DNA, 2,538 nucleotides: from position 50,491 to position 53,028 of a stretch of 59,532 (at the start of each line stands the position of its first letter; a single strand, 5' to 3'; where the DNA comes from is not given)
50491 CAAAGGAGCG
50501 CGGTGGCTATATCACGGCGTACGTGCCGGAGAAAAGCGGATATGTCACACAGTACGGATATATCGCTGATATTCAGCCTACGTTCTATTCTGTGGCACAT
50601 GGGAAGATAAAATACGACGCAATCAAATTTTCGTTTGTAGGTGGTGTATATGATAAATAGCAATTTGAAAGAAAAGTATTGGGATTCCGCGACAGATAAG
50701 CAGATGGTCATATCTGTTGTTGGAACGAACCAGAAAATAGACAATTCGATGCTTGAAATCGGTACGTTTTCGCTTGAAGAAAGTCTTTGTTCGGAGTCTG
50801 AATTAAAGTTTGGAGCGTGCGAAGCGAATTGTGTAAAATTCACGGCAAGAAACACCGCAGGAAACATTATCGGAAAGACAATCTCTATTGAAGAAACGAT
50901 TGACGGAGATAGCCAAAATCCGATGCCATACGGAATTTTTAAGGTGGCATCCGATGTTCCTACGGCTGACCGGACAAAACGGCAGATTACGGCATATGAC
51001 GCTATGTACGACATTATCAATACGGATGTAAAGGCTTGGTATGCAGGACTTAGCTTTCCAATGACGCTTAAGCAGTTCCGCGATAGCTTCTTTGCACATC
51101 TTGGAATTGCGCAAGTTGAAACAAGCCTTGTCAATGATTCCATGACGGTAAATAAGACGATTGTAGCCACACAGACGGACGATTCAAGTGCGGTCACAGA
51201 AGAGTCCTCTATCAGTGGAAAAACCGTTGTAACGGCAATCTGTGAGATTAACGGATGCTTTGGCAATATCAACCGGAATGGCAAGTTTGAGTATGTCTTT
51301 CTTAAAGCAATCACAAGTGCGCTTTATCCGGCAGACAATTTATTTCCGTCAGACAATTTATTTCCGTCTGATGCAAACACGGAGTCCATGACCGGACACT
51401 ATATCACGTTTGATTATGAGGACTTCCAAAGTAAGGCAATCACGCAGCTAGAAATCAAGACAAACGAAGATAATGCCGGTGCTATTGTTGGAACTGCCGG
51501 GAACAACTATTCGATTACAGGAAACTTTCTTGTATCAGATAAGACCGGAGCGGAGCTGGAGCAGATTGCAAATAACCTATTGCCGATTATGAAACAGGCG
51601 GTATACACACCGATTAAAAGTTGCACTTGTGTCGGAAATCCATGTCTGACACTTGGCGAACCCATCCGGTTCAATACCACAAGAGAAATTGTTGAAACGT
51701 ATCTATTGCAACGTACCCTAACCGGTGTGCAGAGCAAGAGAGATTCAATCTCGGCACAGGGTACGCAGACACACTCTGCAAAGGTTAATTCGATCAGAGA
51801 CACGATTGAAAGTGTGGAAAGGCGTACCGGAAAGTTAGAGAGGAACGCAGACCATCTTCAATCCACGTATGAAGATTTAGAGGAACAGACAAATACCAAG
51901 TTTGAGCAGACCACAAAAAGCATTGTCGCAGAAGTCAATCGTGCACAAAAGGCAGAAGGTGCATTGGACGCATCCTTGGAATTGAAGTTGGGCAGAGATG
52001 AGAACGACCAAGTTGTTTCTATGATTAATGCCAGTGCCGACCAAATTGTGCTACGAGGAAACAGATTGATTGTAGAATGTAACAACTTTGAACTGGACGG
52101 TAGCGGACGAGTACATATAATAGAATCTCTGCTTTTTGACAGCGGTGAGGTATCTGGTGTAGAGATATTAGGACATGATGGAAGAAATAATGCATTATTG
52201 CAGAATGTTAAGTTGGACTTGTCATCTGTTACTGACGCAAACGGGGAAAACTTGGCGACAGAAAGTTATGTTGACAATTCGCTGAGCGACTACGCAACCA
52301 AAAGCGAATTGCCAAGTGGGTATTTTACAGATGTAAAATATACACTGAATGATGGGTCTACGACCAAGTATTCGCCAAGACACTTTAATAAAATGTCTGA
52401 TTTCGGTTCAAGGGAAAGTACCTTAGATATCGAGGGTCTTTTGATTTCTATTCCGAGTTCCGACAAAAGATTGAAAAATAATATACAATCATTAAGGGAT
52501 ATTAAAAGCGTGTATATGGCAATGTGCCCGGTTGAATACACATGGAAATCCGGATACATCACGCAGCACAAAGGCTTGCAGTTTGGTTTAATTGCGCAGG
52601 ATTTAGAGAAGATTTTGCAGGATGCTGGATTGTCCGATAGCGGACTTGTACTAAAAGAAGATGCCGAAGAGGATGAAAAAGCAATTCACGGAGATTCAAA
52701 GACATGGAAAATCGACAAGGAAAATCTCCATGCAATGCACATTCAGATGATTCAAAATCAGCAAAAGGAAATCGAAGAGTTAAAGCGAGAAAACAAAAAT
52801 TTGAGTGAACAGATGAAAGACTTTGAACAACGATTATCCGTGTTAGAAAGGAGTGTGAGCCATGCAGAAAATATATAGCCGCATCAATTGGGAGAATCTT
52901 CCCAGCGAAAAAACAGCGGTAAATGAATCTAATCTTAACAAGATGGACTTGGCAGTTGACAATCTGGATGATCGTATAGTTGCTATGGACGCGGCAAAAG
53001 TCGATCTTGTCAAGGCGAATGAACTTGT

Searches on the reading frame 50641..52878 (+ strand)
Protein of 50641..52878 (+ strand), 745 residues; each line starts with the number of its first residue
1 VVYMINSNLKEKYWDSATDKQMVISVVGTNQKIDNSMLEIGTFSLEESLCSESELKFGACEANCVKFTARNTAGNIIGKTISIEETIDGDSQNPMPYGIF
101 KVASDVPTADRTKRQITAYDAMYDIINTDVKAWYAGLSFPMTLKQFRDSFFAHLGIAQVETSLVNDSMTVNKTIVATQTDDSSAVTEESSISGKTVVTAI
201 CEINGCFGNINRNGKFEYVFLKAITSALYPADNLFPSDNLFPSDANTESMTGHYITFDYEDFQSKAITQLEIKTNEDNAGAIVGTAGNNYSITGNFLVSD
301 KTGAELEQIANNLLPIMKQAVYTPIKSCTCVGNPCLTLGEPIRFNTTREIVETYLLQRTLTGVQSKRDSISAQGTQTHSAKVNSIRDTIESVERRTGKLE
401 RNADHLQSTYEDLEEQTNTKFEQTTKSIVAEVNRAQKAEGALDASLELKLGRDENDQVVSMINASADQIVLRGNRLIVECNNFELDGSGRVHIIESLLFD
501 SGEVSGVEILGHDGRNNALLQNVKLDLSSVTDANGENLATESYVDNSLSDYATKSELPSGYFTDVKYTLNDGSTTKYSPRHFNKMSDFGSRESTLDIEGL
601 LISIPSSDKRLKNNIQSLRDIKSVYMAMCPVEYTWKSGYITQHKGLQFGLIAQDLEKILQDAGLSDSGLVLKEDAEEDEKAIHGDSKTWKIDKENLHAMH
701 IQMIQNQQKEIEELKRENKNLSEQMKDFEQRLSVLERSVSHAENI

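Call 84: search_protein_families(library=pfam, proteins=[window:50641-52878:+], max_evalue=0.001)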
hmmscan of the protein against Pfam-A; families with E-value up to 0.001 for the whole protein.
window:50641-52878:+ (745 aa): 1 family
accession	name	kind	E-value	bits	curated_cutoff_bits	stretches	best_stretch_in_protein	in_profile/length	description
PF13884.11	Peptidase_S74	-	5.7e-12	46.2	22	1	607-664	1-58/58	Chaperone of endosialidase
